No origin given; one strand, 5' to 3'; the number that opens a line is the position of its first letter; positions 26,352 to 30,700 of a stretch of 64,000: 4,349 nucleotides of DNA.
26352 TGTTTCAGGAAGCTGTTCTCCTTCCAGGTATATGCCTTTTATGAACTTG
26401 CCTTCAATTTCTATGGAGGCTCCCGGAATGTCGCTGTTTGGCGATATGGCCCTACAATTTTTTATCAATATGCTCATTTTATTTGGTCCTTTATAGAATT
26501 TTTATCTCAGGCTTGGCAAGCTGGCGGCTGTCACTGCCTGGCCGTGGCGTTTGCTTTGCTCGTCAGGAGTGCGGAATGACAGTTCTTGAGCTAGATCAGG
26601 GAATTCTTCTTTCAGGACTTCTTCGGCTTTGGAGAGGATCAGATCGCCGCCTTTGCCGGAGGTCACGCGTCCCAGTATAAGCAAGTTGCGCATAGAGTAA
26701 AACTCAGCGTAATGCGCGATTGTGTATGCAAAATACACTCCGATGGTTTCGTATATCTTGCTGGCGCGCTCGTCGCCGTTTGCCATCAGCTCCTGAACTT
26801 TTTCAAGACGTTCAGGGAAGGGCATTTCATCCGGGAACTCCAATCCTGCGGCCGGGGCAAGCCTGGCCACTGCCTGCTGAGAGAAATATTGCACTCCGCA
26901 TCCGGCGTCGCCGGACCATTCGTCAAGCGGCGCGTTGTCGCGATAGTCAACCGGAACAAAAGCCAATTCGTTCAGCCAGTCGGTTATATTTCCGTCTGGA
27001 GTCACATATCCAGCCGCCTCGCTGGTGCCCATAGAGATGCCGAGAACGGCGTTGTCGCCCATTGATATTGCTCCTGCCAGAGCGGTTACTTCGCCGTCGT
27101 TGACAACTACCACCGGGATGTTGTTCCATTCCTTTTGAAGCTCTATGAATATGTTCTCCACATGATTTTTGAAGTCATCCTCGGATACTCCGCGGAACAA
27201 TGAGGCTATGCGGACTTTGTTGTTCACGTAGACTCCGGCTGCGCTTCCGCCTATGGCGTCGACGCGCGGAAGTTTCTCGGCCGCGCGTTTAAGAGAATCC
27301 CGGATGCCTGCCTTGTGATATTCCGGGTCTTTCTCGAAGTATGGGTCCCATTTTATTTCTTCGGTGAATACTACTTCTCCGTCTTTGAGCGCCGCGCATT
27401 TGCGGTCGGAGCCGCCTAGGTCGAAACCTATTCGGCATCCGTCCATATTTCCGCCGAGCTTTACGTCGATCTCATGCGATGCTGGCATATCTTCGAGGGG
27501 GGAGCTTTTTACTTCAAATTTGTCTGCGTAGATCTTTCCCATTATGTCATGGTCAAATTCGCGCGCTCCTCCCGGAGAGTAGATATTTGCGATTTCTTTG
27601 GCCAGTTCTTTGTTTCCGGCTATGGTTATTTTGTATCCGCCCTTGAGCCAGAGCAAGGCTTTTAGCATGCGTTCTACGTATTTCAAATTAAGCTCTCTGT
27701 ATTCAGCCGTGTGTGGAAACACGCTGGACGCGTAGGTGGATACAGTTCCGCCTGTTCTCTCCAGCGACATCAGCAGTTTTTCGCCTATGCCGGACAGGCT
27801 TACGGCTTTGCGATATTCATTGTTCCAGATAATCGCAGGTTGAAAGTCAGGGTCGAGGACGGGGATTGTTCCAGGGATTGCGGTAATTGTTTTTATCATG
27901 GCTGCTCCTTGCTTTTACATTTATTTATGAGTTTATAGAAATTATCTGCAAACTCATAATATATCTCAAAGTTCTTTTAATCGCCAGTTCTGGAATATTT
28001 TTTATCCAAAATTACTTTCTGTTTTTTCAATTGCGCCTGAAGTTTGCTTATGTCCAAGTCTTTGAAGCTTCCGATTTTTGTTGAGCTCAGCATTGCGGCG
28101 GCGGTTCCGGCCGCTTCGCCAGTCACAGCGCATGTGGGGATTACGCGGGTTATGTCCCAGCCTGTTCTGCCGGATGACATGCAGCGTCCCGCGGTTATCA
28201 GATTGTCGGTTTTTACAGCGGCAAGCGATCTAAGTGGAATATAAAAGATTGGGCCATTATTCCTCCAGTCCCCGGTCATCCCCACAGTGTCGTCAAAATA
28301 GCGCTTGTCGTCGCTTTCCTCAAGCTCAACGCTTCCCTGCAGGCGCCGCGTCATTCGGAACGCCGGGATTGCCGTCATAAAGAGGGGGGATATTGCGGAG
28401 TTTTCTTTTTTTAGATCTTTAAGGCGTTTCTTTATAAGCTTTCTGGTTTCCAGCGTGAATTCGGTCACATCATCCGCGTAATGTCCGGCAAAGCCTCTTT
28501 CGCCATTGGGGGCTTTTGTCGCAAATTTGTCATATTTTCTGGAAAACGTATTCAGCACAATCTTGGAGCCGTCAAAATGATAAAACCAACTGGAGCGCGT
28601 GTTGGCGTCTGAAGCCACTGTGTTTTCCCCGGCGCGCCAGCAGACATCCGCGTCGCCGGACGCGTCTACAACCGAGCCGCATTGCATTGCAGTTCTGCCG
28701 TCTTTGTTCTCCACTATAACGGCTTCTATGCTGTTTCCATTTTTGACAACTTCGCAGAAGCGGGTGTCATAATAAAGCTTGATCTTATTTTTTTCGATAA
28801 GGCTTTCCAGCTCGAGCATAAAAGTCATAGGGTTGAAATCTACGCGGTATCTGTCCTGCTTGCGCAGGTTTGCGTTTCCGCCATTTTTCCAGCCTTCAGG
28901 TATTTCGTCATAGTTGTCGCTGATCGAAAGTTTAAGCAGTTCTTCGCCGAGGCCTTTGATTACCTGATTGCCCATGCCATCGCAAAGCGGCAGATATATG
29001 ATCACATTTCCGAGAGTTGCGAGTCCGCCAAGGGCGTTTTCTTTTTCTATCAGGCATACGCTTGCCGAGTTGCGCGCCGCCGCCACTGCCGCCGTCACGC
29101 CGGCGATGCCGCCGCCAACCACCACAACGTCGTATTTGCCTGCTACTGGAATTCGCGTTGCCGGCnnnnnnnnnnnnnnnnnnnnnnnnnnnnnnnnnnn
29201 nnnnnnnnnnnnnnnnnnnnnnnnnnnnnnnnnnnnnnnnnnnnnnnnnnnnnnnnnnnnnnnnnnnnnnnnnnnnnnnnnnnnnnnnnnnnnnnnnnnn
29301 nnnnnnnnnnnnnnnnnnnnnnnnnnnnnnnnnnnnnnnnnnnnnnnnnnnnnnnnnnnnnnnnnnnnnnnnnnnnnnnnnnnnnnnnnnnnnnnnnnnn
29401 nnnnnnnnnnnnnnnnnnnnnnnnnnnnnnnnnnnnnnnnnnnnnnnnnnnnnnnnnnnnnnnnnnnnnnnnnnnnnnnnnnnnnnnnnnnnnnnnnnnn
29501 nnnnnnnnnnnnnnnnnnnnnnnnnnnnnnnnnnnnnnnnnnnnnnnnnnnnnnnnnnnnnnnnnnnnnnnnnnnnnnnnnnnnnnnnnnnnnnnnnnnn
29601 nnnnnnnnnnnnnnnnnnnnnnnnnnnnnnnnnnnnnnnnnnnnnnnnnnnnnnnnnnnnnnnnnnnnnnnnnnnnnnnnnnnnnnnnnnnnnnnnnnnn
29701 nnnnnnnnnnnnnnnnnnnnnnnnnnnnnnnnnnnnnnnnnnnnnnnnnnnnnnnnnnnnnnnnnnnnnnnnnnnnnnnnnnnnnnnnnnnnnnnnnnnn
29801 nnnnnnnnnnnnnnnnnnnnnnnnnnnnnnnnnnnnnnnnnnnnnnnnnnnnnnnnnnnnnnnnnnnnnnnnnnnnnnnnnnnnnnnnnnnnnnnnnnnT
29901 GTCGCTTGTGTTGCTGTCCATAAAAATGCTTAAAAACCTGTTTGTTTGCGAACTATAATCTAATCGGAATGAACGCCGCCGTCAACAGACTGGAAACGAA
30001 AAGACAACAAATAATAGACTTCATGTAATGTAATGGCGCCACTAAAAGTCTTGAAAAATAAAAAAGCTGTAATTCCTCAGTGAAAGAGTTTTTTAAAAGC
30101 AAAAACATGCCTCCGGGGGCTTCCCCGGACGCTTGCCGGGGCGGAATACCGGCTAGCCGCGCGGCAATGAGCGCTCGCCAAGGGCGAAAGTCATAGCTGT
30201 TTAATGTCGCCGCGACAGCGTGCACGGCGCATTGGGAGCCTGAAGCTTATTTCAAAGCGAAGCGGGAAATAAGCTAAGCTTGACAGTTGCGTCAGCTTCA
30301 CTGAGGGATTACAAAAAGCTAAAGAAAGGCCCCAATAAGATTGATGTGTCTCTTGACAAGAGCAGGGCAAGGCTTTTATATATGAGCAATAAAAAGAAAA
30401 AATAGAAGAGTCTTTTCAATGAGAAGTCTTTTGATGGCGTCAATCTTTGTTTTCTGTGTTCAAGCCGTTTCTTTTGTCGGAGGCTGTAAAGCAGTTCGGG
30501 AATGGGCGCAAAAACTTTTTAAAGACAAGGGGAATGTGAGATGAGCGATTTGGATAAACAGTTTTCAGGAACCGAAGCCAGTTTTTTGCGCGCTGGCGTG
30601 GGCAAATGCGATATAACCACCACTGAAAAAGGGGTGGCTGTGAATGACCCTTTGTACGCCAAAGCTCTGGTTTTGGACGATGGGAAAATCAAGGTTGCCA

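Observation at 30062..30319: Intact 246 bp MITE with TGT...ACA ends and a 6 bp target duplication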

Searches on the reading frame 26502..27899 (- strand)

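Call 43: search_protein_families(library=pfam, proteins=[window:26502-27899:-], max_evalue=0.01)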
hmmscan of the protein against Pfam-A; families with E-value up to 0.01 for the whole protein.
window:26502-27899:- (465 aa): 1 family
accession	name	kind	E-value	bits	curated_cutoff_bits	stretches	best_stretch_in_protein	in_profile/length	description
PF00480.26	ROK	-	0.001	19.1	22.9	1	157-414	2-246/294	ROK family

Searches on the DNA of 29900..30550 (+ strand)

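Call 5: search_rna_families(source=window, start=29900, end=30550, threshold=evalue, max_evalue=10, show_alignments=3)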
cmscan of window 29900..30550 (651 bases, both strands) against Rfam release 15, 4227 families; matches with E-value up to 10: 10.
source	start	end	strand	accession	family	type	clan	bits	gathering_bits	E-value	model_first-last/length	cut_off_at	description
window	30156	30267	-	RF01720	Pseudomon-Rho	Cis-reg;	-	29.3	45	0.025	1-102/102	no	Pseudomon-Rho RNA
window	29997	30078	-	RF02846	Ref84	Gene; antisense;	-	19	52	9.3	1-87/87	no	Enterococcus sRNA 84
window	30306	30340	+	RF02925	6A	Gene; sRNA;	-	17.3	41.2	2.6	1-52/52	no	6A RNA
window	30004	30095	+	RF02747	FtrA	Gene; sRNA;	-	17.3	134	9.3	1-111/111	no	Francisella sRNA A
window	30332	30429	+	RF00814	mir-316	Gene; miRNA;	-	17.1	80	2.1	1-91/91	no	mir-316 microRNA precursor family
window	30368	30430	-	RF02716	sno_ncR3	Gene; snRNA; snoRNA; CD-box;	-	16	88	1.6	1-75/75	no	Small nucleolar RNA ncR3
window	30427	30526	+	RF00202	snoR66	Gene; snRNA; snoRNA; CD-box;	-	14.8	43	5.1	1-76/76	no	Small nucleolar RNA R66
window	30019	30137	-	RF02908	rli30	Gene; antisense;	-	14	41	9.4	1-116/116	no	Listeria sRNA rli30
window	30234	30408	+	RF01794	sok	Gene; antitoxin;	-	13.5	59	1.7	1-157/157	no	sok antitoxin (CssrC)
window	30049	30077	-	RF00066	U7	Gene; snRNA;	-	12.5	34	6.4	1-62/62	no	U7 small nuclear RNA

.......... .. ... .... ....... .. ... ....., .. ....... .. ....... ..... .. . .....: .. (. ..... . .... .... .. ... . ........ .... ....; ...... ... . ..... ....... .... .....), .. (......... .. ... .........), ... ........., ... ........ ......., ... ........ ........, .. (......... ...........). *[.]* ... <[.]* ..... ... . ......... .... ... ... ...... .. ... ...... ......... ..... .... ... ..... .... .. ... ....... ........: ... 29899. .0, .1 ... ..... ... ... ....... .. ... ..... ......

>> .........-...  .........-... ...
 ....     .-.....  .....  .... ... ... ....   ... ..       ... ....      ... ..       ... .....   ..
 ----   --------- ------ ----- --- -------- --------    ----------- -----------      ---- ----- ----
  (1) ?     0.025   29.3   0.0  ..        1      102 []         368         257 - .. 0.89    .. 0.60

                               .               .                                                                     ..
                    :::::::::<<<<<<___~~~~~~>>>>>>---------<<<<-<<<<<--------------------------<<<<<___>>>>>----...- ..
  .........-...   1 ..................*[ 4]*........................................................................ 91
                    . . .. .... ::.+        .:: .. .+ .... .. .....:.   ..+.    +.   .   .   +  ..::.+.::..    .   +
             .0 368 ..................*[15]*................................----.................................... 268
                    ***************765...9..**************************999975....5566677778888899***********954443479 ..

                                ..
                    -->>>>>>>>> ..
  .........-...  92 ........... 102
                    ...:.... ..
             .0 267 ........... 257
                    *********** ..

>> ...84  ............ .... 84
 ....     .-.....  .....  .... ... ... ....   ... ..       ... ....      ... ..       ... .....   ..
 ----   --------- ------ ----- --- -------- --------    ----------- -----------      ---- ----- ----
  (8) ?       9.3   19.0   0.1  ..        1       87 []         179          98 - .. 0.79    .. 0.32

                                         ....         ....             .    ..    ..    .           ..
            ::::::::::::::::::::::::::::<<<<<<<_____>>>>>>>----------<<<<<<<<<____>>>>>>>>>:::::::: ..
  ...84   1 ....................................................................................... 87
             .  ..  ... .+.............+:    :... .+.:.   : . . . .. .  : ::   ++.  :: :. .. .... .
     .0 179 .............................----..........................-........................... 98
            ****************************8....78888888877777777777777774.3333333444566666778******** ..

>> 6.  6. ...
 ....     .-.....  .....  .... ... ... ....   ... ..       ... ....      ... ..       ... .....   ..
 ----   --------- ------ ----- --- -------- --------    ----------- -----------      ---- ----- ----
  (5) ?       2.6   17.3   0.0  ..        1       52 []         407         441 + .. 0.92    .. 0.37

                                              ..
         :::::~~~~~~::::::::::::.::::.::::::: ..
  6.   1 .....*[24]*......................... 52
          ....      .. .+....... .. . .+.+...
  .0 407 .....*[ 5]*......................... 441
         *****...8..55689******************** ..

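Call 57: build_rna_model(alignment_id=A4, structure=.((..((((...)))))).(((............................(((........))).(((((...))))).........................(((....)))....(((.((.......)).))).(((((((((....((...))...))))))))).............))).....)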
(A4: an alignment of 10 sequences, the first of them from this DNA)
Model R1 built from alignment A4 (10 sequences, 190 columns); structure: as given.
model positions 163; base pairs 36; branch points 5; effective number of sequences 1.71; information 0.591 bits per position. Calibrated on 0.2 Mb of random sequence (short: E-values are rough).
structure used (alignment columns):
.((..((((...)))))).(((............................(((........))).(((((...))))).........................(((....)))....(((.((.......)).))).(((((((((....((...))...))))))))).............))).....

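Call 58: search_with_rna_model(model_id=R1, sources=[window, L001, L002, L003, L004, L005, L006, L007, L008, L009, L010, L011, L012, L013, L014, L015, L016, L017, L018, L019, L021], max_evalue=1, make_alignment=true)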
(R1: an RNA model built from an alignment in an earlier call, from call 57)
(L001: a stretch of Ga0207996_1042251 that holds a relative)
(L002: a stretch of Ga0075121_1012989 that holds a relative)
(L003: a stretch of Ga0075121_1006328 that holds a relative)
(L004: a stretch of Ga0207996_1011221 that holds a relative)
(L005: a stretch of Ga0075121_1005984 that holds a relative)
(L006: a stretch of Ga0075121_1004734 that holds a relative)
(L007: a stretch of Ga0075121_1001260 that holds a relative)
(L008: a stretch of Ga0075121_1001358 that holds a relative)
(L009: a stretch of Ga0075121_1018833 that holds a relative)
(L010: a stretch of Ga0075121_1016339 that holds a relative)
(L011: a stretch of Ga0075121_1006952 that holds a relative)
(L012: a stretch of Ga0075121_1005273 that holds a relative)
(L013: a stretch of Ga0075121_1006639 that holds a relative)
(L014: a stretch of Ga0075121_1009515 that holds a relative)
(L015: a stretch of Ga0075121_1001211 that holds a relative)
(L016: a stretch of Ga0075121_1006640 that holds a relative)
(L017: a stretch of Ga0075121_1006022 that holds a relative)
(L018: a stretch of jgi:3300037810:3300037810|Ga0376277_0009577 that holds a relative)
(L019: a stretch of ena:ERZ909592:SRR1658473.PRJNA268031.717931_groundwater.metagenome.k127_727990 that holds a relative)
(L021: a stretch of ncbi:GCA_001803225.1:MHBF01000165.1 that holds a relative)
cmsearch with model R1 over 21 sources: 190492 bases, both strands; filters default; matches with E-value up to 1: 34.
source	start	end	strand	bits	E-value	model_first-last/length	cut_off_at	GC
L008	4918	5081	-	173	7.1e-41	1-163/163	no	0.57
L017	1545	1708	-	172.5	9.8e-41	1-163/163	no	0.55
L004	90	254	-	166.4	3e-39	1-163/163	no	0.49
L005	3713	3897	+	159.9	1.2e-37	1-163/163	no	0.62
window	30112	30296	+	158.6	2.5e-37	1-163/163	no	0.61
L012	5890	6074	+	154.4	2.7e-36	1-163/163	no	0.61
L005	5140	5302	-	153.4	4.7e-36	1-163/163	no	0.55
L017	3964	4127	+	147.7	1.2e-34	1-163/163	no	0.55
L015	12271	12418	-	133.4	4e-31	24-163/163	5'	0.59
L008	4701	4877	+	132.7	6e-31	1-163/163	no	0.62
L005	4012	4194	+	130.4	2.2e-30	1-163/163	no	0.54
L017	1361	1512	+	126.8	1.7e-29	1-163/163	no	0.59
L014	962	1147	-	121.9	2.8e-28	1-163/163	no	0.59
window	61427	61557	-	101.6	2.7e-23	1-163/163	no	0.59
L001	1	146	-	97.2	3.4e-22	1-125/163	3'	0.61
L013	166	341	-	82.3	1.5e-18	1-163/163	no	0.43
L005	5389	5560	-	59.1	7.8e-13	1-163/163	no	0.51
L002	2722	2894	-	58.6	1e-12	1-163/163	no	0.55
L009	2299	2484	-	54.7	9.6e-12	1-163/163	no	0.51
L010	697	879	-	52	4.5e-11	1-163/163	no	0.58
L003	2865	3015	+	48.9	2.6e-10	1-163/163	no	0.6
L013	1920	2119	-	45.8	1.5e-09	1-163/163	no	0.48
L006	2313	2487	+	45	2.3e-09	1-163/163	no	0.49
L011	5293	5338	+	45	2.4e-09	1-46/163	3'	0.67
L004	914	1078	-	44.9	2.5e-09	1-163/163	no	0.45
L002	2544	2714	-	43.3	6.2e-09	1-163/163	no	0.56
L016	3879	3939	-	43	7.2e-09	28-88/163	no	0.62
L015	2562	2704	+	43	7.5e-09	1-163/163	no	0.52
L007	8329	8389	+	42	1.3e-08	28-88/163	no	0.61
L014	473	652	+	38.1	1.2e-07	1-163/163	no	0.42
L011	5066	5215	+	27.1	5.9e-05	1-163/163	no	0.55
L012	2603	2706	+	23.2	0.00053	1-163/163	no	0.44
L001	558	607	-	12.6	0.22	1-163/163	no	0.54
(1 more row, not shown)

Alignment A5: 34 matches aligned to the model, 370 columns, each read 5' to 3' on its own strand. Consensus structure (alignment columns), stored with it:
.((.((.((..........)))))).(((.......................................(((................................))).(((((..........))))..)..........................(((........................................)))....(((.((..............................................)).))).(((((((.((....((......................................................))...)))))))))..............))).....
